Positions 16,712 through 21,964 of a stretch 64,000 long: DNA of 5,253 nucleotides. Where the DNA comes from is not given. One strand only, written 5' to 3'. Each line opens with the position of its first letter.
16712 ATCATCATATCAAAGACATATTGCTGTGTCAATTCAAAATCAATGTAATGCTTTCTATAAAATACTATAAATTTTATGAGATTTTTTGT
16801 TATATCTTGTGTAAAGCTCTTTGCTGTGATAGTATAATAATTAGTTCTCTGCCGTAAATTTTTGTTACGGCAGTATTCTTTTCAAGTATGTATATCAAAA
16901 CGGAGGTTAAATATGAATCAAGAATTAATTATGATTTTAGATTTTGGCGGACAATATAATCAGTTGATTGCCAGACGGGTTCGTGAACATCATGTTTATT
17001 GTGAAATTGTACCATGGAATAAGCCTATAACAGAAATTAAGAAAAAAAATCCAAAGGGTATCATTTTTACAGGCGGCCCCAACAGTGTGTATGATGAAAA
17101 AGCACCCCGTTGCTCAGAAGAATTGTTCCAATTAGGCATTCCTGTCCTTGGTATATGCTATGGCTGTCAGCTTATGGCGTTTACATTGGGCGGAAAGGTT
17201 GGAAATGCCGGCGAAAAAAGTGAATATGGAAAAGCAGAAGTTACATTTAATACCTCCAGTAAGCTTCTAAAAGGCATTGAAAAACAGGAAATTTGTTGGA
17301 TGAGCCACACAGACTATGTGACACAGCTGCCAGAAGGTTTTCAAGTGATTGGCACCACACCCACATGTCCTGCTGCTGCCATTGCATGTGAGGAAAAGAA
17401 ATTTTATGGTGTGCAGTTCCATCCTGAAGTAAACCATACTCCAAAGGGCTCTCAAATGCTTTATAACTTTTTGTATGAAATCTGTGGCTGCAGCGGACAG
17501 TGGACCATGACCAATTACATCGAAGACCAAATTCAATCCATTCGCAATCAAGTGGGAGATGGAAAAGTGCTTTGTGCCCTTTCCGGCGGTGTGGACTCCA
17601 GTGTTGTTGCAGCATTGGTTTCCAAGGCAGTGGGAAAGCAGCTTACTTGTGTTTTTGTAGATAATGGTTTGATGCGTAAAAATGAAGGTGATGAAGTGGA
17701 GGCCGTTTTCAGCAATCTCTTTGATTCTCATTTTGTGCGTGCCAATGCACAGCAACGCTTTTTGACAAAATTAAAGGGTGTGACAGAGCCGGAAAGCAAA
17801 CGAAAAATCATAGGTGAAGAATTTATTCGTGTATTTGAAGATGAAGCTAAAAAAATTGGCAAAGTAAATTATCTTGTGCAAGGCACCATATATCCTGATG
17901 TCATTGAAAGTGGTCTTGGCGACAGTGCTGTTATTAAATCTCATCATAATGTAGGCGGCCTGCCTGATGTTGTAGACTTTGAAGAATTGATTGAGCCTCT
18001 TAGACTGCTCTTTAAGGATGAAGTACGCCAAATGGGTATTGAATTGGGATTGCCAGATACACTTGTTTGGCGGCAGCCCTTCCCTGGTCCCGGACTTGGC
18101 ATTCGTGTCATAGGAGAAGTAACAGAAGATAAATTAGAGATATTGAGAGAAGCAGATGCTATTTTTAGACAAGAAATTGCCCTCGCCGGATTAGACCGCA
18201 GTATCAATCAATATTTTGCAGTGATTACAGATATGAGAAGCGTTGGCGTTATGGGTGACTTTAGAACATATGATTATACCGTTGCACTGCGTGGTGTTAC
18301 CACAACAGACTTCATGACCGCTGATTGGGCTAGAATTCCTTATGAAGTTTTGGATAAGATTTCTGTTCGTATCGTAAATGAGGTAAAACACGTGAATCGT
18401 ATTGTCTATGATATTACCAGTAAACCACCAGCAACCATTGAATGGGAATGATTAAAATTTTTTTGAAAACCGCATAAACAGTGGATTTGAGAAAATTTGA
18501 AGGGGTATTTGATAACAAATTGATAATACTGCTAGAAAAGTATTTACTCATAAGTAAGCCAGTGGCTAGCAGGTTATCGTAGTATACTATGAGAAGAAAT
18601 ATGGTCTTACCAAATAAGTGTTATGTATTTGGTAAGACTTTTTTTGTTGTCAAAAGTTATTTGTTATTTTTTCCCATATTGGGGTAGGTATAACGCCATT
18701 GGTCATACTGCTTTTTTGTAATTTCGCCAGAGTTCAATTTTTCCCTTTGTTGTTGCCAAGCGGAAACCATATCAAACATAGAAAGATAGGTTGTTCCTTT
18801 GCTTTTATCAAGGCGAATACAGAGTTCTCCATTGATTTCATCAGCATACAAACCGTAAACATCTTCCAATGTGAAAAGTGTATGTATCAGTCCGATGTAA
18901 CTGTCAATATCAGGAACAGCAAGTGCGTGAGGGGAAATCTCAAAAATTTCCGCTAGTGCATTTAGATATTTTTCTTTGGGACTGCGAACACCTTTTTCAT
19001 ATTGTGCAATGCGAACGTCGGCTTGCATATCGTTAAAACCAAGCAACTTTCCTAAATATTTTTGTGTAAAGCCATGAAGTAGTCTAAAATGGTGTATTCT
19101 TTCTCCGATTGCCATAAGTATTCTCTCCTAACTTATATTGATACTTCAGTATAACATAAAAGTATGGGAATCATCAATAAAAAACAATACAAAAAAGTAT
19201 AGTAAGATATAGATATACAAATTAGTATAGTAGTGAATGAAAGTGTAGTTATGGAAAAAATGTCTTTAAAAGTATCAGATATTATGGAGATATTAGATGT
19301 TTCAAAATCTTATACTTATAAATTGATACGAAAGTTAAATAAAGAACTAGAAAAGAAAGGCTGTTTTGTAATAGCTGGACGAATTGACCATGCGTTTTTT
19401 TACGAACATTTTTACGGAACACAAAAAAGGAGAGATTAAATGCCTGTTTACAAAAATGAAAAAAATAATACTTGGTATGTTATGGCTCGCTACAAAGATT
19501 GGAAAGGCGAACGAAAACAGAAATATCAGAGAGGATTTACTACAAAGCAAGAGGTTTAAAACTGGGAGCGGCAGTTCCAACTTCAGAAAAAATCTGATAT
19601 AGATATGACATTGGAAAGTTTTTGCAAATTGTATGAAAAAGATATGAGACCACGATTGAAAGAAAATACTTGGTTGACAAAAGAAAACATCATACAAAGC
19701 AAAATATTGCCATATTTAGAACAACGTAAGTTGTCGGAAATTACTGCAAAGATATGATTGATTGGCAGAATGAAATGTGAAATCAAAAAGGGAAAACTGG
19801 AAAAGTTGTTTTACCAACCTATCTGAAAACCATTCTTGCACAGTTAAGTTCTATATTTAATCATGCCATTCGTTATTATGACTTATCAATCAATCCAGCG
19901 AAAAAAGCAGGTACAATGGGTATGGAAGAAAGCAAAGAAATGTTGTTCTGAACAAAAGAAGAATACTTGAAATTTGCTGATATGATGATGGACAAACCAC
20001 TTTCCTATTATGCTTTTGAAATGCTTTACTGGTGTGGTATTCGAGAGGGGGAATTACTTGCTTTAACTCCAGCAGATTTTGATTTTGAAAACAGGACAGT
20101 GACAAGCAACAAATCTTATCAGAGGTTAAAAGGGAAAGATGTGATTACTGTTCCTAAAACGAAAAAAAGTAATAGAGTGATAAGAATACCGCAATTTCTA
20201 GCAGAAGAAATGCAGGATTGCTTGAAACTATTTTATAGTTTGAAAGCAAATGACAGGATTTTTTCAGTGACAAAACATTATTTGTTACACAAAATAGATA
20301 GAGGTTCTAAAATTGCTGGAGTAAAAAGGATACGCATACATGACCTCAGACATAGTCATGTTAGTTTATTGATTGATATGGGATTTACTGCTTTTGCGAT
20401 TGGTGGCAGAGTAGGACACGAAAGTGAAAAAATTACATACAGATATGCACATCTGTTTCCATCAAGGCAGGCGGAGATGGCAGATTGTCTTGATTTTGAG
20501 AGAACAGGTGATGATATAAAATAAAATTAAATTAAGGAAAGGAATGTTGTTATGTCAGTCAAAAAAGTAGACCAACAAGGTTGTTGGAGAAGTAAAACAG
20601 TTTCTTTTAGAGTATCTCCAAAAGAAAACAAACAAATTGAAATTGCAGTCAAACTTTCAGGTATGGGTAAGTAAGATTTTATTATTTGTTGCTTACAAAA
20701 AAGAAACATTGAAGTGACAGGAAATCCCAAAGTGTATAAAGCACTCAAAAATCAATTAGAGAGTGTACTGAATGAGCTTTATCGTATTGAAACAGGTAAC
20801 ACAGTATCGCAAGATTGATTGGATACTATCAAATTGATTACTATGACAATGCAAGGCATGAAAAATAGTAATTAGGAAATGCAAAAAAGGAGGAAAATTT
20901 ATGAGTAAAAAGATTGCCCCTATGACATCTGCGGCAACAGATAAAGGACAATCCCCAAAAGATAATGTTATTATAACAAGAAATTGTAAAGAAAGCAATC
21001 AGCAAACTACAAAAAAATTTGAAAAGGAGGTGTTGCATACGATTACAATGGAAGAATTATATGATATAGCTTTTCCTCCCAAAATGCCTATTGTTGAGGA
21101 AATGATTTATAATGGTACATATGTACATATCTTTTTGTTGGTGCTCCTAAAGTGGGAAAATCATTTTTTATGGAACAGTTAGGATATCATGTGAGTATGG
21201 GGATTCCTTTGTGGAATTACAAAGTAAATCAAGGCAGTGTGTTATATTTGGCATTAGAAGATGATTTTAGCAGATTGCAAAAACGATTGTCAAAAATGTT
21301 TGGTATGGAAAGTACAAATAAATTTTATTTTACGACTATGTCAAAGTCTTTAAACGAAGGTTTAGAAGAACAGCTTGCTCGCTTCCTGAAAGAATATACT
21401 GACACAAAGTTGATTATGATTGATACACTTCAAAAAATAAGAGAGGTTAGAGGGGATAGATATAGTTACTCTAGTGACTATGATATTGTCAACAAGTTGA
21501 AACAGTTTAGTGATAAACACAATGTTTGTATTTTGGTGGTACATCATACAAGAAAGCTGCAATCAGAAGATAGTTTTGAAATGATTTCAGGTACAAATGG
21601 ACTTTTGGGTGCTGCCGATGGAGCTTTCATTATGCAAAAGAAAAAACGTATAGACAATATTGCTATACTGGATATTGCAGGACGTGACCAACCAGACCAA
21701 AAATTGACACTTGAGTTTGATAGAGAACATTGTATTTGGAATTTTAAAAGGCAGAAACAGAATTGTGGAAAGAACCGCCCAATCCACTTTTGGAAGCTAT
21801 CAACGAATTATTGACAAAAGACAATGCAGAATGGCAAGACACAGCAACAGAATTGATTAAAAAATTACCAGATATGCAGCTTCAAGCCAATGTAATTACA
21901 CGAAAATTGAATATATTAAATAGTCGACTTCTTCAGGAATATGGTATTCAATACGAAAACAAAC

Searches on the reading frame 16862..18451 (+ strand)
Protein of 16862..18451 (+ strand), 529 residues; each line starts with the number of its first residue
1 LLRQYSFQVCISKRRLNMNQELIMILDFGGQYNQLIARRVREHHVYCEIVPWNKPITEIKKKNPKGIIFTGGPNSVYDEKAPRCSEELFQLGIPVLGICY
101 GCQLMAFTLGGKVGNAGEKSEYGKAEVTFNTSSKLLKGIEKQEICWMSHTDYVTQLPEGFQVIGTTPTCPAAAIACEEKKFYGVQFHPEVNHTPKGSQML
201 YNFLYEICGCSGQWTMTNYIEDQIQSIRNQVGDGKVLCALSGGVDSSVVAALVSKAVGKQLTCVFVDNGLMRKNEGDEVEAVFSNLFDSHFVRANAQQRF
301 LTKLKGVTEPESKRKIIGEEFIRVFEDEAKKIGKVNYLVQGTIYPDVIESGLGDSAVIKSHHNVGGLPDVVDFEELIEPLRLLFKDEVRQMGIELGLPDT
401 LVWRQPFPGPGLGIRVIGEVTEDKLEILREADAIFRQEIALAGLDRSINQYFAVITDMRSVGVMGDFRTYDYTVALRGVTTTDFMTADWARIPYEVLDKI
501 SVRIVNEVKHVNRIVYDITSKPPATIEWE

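Call 8: search_protein_families(library=pfam, proteins=[window:16862-18451:+], max_evalue=0.001)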
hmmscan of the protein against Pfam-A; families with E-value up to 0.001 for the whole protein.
window:16862-18451:+ (529 aa): 7 families
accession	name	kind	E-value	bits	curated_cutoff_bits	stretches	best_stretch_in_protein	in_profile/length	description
PF00117.34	GATase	-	4.6e-49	167.1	22.8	1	25-206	2-189/190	Glutamine amidotransferase class-I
PF00958.27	GMP_synt_C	-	2.2e-44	149.9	27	1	438-528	2-92/92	GMP synthase C terminal domain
PF07722.19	Peptidase_C26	-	2e-10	41.3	20.5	1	86-189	99-219/219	Peptidase C26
PF02540.23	NAD_synthase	-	4.4e-08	33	21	1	218-261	3-46/242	NAD synthase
PF00733.27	Asn_synthase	-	1.1e-05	25.7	21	1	228-268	11-52/354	Asparagine synthase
PF03054.22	tRNA_Me_trans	-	1.6e-05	25.1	20.6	1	235-275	2-41/202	tRNA methyl transferase HUP domain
PF02568.20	ThiI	-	0.00073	19.6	20.5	0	233-285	3-54/197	Thiamine biosynthesis protein (ThiI)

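Call 14: find_related_loci(query=window:16862-18451:+, collection=genome_contigs, flank=10000)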
Query window:16862-18451:+ (529 aa) in genome_contigs; peptide patterns used: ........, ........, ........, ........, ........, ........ (x = any residue, [..] = any of these).
600 stretches matched a pattern (row limit reached: there are more); 593 encode a relative of the query (tblastn E <= 1e-3); the best 80 are kept; 80 distinct loci.
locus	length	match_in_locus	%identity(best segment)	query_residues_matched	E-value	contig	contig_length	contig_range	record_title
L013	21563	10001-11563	90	9-529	0e+0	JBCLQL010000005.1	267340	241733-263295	Lachnospiraceae bacterium 46-61 voucher GPTB0115 scaffold5, whole genome shotgun sequence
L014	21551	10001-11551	91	13-529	0e+0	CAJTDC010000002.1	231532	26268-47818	Clostridia bacterium isolate A99_91_CP_DSS genome assembly, contig: MGBC000103.2, whole genome shotgun sequence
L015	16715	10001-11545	88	15-529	0e+0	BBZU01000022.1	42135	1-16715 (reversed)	Clostridia bacterium UC5.1-1D10 DNA, contig: contig00022, whole genome shotgun sequence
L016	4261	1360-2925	87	9-529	0e+0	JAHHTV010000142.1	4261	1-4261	MAG: Anaerotignum sp. isolate MAG091 MAG091_142, whole genome shotgun sequence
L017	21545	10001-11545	87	15-529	0e+0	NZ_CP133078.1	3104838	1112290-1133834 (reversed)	Anaerotignum sp. MB30-C6 chromosome, complete genome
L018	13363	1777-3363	84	5-529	0e+0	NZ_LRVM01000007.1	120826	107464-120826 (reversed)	Anaerotignum neopropionicum strain DSM-3847 CLNEO_contig000007, whole genome shotgun sequence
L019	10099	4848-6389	85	16-529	0e+0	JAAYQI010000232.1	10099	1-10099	MAG: Candidatus Epulonipiscium sp. isolate AS22ysBPME_36 191726_AS22, whole genome shotgun sequence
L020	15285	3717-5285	84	7-529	0e+0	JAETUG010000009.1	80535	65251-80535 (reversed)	MAG: Bacillota bacterium isolate S7_Bin4 scaffold_368, whole genome shotgun sequence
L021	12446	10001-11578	83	7-529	0e+0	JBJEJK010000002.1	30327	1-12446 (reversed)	MAG: Anaerotignum sp. isolate PUUB16_bin.013 NODE_1034_length_30327_cov_9.677094, whole genome shotgun sequence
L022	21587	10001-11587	78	1-529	0e+0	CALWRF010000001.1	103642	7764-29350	MAG: uncultured Clostridia bacterium isolate E0_LS__bin184 genome assembly, contig: E0_LS__k127_627497, whole genome sho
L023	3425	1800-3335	80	18-529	0e+0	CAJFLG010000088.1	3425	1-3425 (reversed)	Candidatus Metalachnospira gallinarum isolate Chicken_24_mag_191 genome assembly, contig: MAGpy_11413_24_idba_bin_191_fa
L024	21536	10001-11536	78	18-529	0e+0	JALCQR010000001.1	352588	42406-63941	MAG: Clostridia bacterium isolate UW_DM_ANA1_1 Ga0455770_00007, whole genome shotgun sequence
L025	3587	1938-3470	77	19-529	0e+0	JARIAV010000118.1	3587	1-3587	MAG: Butyricicoccus sp. isolate cluster1_bin.78 k127_836279, whole genome shotgun sequence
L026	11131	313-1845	78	18-529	0e+0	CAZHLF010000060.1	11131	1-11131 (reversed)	MAG TPA_asm: uncultured Tissierella sp. isolate SRP263991_co7_889 genome assembly, contig: NODE_11712_length_11131_cov_5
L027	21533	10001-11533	76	18-529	0e+0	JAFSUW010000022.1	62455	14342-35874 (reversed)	MAG: Clostridia bacterium isolate RGIG3495 Goat_Rumen.Co__c1590150, whole genome shotgun sequence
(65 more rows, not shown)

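Call 59: find_related_loci(query=L013:14039-15172:+, collection=genome_contigs, flank=10000)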
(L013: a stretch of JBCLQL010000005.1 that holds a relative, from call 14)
Query L013:14039-15172:+ (377 aa) in genome_contigs; peptide patterns used: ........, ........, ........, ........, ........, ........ (x = any residue, [..] = any of these).
90 stretches matched a pattern; 38 encode a relative of the query (tblastn E <= 1e-3); 31 distinct loci.
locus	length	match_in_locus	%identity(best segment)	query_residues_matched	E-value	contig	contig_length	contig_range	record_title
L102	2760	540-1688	88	1-377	0e+0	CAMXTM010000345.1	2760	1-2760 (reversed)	MAG TPA_asm: uncultured Clostridium sp. isolate SRR14920981_bin.5_metawrap_v1.3_MAG genome assembly, contig: NODE.9977_l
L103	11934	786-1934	87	1-377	0e+0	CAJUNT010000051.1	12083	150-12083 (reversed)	MAG TPA_asm: uncultured Clostridia bacterium isolate MGBC162170 genome assembly, contig: MGBC162170.51, whole genome sho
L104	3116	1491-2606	81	1-375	0e+0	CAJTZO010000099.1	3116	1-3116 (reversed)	MAG TPA_asm: uncultured Clostridia bacterium isolate MGBC120805 genome assembly, contig: MGBC120805.99, whole genome sho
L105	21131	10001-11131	100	1-377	0e+0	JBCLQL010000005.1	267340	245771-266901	Lachnospiraceae bacterium 46-61 voucher GPTB0115 scaffold5, whole genome shotgun sequence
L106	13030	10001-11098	73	1-366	0e+0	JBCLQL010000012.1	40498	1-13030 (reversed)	Lachnospiraceae bacterium 46-61 voucher GPTB0115 scaffold12, whole genome shotgun sequence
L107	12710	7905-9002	74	1-366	0e+0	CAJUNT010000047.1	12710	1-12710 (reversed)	MAG TPA_asm: uncultured Clostridia bacterium isolate MGBC162170 genome assembly, contig: MGBC162170.47, whole genome sho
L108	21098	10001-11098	73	1-366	0e+0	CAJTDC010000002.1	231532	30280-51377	Clostridia bacterium isolate A99_91_CP_DSS genome assembly, contig: MGBC000103.2, whole genome shotgun sequence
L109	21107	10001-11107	73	1-369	0e+0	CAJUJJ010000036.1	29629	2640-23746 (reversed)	MAG TPA_asm: uncultured Clostridia bacterium isolate MGBC150949 genome assembly, contig: MGBC150949.36, whole genome sho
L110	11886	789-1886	73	1-366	0e+0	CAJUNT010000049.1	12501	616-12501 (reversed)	MAG TPA_asm: uncultured Clostridia bacterium isolate MGBC162170 genome assembly, contig: MGBC162170.49, whole genome sho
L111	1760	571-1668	72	1-366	0e+0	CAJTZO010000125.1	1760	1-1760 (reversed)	MAG TPA_asm: uncultured Clostridia bacterium isolate MGBC120805 genome assembly, contig: MGBC120805.125, whole genome sh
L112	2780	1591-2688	73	1-366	0e+0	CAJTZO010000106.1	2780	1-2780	MAG TPA_asm: uncultured Clostridia bacterium isolate MGBC120805 genome assembly, contig: MGBC120805.106, whole genome sh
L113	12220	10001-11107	71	1-369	0e+0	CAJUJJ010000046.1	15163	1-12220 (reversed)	MAG TPA_asm: uncultured Clostridia bacterium isolate MGBC150949 genome assembly, contig: MGBC150949.46, whole genome sho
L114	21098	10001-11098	73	1-369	0e+0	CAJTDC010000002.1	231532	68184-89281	Clostridia bacterium isolate A99_91_CP_DSS genome assembly, contig: MGBC000103.2, whole genome shotgun sequence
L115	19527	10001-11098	72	1-366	0e+0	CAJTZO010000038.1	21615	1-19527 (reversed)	MAG TPA_asm: uncultured Clostridia bacterium isolate MGBC120805 genome assembly, contig: MGBC120805.38, whole genome sho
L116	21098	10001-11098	72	1-366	0e+0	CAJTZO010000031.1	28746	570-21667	MAG TPA_asm: uncultured Clostridia bacterium isolate MGBC120805 genome assembly, contig: MGBC120805.31, whole genome sho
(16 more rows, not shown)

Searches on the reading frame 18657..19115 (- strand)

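Call 8: search_protein_families(library=pfam, proteins=[window:18657-19115:-], max_evalue=0.001)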
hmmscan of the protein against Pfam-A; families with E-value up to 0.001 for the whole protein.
window:18657-19115:- (152 aa): 1 family
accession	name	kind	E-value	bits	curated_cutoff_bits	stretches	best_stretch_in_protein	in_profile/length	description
PF01381.28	HTH_3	-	6.5e-07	29.7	23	1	10-63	4-53/55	Helix-turn-helix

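Call 57: search_protein_families(library=padloc, proteins=[window:18657-19115:-], max_evalue=0.01)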
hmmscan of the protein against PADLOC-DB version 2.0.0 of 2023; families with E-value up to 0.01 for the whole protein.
window:18657-19115:- (152 aa): 7 families
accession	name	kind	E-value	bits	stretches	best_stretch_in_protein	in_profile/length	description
PDLC03667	Control_protein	-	7e-07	27.5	1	6-69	5-68/101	control protein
PDLC03945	RmrA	-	9.5e-06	23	1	1-61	1-57/394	-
PDLC03951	RmrA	-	0.00024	18.2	1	4-64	10-66/400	-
PDLC02926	HTH_VI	-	0.0003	19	1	3-65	2-60/92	-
PDLC03947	RmrA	-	0.00034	17.6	1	3-60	12-65/383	-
PDLC03954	RmrA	-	0.0027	14.7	1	4-64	12-68/380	-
PDLC03952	RmrA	-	0.0057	13.5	1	3-59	23-75/395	-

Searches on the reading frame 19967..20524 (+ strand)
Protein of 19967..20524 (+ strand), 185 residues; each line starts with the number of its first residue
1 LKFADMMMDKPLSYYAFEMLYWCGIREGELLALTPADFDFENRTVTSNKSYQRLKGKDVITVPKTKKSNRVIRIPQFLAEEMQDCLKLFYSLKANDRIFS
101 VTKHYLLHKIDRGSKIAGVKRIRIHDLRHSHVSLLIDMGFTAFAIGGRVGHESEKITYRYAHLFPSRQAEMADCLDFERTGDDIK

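Call 8: search_protein_families(library=pfam, proteins=[window:19967-20524:+], max_evalue=0.001)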
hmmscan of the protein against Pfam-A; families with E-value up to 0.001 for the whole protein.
window:19967-20524:+ (185 aa): 1 family
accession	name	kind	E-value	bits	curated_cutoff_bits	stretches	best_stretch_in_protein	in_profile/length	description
PF00589.27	Phage_integrase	-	3.2e-15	56.7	27.1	1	13-165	24-170/172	Phage integrase family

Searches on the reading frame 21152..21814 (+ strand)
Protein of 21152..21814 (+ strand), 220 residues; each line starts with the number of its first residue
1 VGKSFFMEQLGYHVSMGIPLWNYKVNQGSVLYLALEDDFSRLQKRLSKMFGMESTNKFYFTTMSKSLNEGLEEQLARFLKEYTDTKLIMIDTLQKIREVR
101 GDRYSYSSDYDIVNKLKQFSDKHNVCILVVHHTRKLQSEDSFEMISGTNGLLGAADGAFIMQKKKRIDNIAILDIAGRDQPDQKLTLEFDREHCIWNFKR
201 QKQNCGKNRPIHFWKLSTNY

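Call 8: search_protein_families(library=pfam, proteins=[window:21152-21814:+], max_evalue=0.001)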
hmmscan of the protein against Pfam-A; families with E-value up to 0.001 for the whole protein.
window:21152-21814:+ (220 aa): 1 family
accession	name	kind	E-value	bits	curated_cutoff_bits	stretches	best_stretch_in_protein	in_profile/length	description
PF13481.12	AAA_25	-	5.5e-20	72.3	27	1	2-137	45-194/195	AAA domain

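Call 57: search_protein_families(library=padloc, proteins=[window:21152-21814:+], max_evalue=0.01)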
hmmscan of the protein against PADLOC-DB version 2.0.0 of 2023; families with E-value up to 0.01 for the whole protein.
window:21152-21814:+ (220 aa): 0 families
